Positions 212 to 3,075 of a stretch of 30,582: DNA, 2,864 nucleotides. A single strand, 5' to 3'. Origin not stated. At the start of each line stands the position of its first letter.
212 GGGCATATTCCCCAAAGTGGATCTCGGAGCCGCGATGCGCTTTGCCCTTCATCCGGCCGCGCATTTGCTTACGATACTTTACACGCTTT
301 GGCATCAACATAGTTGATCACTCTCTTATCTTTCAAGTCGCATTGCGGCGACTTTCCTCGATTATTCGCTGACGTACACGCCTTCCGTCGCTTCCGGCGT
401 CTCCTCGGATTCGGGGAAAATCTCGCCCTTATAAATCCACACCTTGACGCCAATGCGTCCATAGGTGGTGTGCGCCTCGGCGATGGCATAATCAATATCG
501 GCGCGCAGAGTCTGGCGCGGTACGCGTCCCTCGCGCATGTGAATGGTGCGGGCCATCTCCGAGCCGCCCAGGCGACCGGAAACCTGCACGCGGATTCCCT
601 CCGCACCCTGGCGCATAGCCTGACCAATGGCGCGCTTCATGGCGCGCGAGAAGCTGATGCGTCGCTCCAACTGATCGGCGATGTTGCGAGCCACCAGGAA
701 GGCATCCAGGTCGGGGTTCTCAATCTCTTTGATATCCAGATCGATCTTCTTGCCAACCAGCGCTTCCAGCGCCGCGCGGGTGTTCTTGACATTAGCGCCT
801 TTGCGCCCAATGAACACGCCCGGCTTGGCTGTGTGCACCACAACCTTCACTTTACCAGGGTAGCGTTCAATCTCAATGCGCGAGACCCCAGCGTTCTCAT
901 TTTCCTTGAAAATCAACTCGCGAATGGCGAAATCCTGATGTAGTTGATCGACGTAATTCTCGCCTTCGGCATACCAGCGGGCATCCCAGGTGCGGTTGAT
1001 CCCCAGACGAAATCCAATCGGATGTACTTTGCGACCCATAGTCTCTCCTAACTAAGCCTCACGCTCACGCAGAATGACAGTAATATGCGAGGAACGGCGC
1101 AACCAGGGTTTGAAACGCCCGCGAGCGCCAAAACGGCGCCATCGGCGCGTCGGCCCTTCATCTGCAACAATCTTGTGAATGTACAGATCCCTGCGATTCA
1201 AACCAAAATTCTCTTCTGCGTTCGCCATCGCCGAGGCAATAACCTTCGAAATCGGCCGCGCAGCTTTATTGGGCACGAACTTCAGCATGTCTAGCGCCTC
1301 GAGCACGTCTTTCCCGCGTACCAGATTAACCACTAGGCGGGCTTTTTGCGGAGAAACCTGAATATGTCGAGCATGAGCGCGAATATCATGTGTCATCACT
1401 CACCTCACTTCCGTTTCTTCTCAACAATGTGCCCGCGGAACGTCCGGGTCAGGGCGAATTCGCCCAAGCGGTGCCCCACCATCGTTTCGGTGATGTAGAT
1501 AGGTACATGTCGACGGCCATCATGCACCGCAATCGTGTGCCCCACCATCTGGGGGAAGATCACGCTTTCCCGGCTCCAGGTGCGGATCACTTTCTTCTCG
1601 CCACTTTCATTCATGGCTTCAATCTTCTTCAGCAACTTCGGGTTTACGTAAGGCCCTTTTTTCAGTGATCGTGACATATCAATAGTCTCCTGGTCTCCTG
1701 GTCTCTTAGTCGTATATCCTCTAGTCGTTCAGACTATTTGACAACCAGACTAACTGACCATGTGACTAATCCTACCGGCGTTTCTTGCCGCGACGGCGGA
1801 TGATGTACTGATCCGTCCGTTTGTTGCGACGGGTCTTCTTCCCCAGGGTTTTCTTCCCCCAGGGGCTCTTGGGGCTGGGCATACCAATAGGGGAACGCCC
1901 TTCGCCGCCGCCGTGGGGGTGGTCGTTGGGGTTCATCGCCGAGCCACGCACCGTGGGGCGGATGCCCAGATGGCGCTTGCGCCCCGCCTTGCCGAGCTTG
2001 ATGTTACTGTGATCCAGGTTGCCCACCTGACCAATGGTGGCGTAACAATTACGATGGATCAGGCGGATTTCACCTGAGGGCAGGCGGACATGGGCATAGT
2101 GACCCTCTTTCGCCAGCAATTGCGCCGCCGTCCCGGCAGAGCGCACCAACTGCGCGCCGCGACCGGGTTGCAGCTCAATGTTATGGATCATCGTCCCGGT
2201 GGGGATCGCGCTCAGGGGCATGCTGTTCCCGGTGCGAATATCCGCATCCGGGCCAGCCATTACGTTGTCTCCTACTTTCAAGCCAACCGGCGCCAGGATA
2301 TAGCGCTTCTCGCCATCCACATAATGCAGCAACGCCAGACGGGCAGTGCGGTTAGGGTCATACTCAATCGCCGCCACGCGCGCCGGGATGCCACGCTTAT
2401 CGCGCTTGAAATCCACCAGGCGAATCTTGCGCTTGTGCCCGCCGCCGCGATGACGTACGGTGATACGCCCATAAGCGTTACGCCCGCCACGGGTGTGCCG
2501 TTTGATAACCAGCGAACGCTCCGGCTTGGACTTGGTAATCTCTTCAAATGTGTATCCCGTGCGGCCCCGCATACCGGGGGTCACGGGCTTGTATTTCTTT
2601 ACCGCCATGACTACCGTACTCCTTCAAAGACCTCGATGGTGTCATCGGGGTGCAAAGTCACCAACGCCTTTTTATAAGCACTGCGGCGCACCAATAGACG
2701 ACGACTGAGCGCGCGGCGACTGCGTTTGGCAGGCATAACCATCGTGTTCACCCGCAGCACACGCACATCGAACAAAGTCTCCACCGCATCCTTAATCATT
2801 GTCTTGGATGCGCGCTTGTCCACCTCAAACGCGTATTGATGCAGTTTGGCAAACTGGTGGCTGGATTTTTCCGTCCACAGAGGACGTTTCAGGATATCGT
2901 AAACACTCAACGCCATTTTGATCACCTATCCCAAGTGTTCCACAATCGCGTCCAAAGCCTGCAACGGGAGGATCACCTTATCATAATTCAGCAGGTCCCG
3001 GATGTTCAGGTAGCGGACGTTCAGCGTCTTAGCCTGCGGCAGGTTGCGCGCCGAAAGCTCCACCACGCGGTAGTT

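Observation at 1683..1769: Period-8 inverted repeat ladder inside the S10 operon that also supplies the rpsS ribosome-binding site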

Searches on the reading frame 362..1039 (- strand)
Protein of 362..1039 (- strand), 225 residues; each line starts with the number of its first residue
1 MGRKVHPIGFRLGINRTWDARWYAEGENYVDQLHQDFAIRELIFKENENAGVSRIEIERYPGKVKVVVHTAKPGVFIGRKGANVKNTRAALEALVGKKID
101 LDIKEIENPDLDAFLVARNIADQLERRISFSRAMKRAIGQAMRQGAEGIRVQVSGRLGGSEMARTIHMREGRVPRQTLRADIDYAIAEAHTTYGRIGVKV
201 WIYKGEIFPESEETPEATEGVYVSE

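Call 8: search_protein_families(library=ncbifam, proteins=[window:362-1039:-])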
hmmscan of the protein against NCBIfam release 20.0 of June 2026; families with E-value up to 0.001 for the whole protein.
window:362-1039:- (225 aa): 3 families
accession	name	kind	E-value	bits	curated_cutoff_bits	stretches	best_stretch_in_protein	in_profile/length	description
TIGR01009.1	rpsC_bact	equivalog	1.6e-86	289.5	114.5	1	1-208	1-209/212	30S ribosomal protein S3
NF003219.0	PRK04191.1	equivalog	1.4e-32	112.9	147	1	28-207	6-187/229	30S ribosomal protein S3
TIGR01008.1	uS3_euk_arch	equivalog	4.4e-30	104.9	150.25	1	29-207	5-185/195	30S ribosomal protein S3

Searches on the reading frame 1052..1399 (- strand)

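Call 8: search_protein_families(library=ncbifam, proteins=[window:1052-1399:-])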
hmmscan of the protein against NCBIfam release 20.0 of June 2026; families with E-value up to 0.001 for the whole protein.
window:1052-1399:- (115 aa): 4 families
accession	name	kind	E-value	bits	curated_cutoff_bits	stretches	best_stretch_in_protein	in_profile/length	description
TIGR01044.1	rplV_bact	equivalog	1.8e-32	111.7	73.65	1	8-109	1-102/103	50S ribosomal protein L22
NF008917.0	PRK12279.1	equivalog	4.9e-18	65.4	526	1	7-111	4-109/311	50S ribosomal protein L22/unknown domain fusion protein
TIGR01038.1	uL22_arch_euk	equivalog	2.1e-14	53.8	79.85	1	43-112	79-147/148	50S ribosomal protein L22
NF003260.0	PRK04223.1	equivalog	2.5e-13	50.2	137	1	43-114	83-153/154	50S ribosomal protein L22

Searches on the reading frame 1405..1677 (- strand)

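Call 8: search_protein_families(library=ncbifam, proteins=[window:1405-1677:-])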
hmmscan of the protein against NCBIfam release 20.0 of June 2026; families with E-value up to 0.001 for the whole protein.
window:1405-1677:- (90 aa): 3 families
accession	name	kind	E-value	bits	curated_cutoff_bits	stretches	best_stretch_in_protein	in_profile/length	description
TIGR01050.1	rpsS_bact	equivalog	8.6e-43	144.6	89.35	1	1-88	1-88/92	30S ribosomal protein S19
NF003121.0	PRK04038.1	equivalog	1.6e-20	73.4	146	1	3-83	44-128/145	30S ribosomal protein S19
TIGR01025.1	uS19_arch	equivalog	1.7e-17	63.5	139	1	3-83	33-118/135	30S ribosomal protein S19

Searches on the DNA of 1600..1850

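Call 39: search_rna_families(source=window, start=1600, end=1850, threshold=evalue, max_evalue=10)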
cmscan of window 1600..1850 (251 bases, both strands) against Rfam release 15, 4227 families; matches with E-value up to 10: 3.
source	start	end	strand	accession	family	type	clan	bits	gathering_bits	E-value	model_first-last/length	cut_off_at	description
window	1692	1767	+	RF03200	mir-BART13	Gene; miRNA;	-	13.9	70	7.4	1-83/83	no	mir-BART13 microRNA precursor family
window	1691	1770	+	RF03462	mir-4677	Gene; miRNA;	-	13.3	80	6.8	1-59/59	no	mir-4677 microRNA precursor family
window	1816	1843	-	RF01074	RF_site1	Cis-reg; frameshift_element;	-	13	40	6.5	1-40/40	no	Putative RNA-dependent RNA polymerase ribosomal frameshift site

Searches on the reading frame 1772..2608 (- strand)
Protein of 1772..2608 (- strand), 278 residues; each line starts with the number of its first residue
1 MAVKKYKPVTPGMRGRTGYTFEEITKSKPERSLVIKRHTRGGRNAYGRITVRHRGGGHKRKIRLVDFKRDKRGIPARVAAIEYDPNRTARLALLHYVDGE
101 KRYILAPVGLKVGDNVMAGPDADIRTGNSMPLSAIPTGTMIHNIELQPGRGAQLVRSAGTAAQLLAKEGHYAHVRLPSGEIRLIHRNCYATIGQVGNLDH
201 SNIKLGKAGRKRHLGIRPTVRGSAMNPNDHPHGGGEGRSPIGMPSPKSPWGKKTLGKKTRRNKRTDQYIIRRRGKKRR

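Call 8: search_protein_families(library=ncbifam, proteins=[window:1772-2608:-])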
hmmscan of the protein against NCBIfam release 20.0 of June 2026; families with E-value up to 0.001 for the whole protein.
window:1772-2608:- (278 aa): 2 families
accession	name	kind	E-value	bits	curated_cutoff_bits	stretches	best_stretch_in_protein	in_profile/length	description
TIGR01171.1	rplB_bact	equivalog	6.9e-130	432.3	174.5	1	3-274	1-274/275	50S ribosomal protein L2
NF007180.0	PRK09612.1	equivalog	1.1e-44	152.8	265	1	46-254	10-226/238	50S ribosomal protein L2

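Call 54: find_encoding_contigs(protein=window:1772-2608:-, flank=1500, max_places=6)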
Protein window:1772-2608:- (278 aa): no gene with exactly this product is on record in the collection.

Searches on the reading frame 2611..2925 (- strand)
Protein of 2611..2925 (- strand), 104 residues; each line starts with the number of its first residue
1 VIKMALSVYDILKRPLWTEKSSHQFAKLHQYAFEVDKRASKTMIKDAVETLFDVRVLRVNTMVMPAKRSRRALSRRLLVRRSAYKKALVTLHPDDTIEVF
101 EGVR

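Call 8: search_protein_families(library=ncbifam, proteins=[window:2611-2925:-])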
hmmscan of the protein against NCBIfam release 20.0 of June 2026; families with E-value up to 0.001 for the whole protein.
window:2611-2925:- (104 aa): 18 families
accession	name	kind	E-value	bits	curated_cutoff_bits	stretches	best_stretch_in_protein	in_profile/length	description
NF004363.0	PRK05738.2-4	equivalog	9.7e-28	96.6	81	1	7-102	3-95/96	50S ribosomal protein L23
NF004366.0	PRK05738.3-2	equivalog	4.5e-25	87.9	111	1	6-102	2-95/96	50S ribosomal protein L23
NF004368.0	PRK05738.3-4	equivalog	2.6e-23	81.9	122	1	8-101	9-98/100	50S ribosomal protein L23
NF004365.0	PRK05738.3-1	equivalog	7.9e-22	77.5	166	1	8-100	9-97/100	50S ribosomal protein L23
NF004359.0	PRK05738.1-3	equivalog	5e-20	71.5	94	1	8-100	6-95/99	50S ribosomal protein L23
NF008919.0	PRK12280.1-3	equivalog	9.8e-20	71.4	150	1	8-101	3-92/157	50S ribosomal protein L23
NF004360.0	PRK05738.1-5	equivalog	2e-19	69.5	118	1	5-102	5-98/99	50S ribosomal protein L23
NF004361.0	PRK05738.2-1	equivalog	4.2e-18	65.4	144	1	7-100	2-93/98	50S ribosomal protein L23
NF004364.0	PRK05738.2-5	equivalog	4.6e-18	65.6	117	1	6-102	6-98/101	50S ribosomal protein L23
NF011118.0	PRK14548.1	equivalog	1e-14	54.6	82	1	9-66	2-59/84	50S ribosomal protein L23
NF004358.0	PRK05738.1-1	equivalog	3.7e-14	52.8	134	1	9-101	8-97/100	50S ribosomal protein L23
NF008918.0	PRK12280.1-1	equivalog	6e-14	52.1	320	1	7-101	2-92/167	50S ribosomal protein L23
TIGR03636.1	uL23_arch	equivalog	7.6e-13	48.6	94.95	1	15-66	1-52/77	50S ribosomal protein L23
NF004370.0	PRK05738.3-6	equivalog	2.6e-09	37.3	103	1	8-99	4-92/96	50S ribosomal protein L23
NF004367.0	PRK05738.3-3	equivalog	5.6e-09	36.5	154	1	8-71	3-67/106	50S ribosomal protein L23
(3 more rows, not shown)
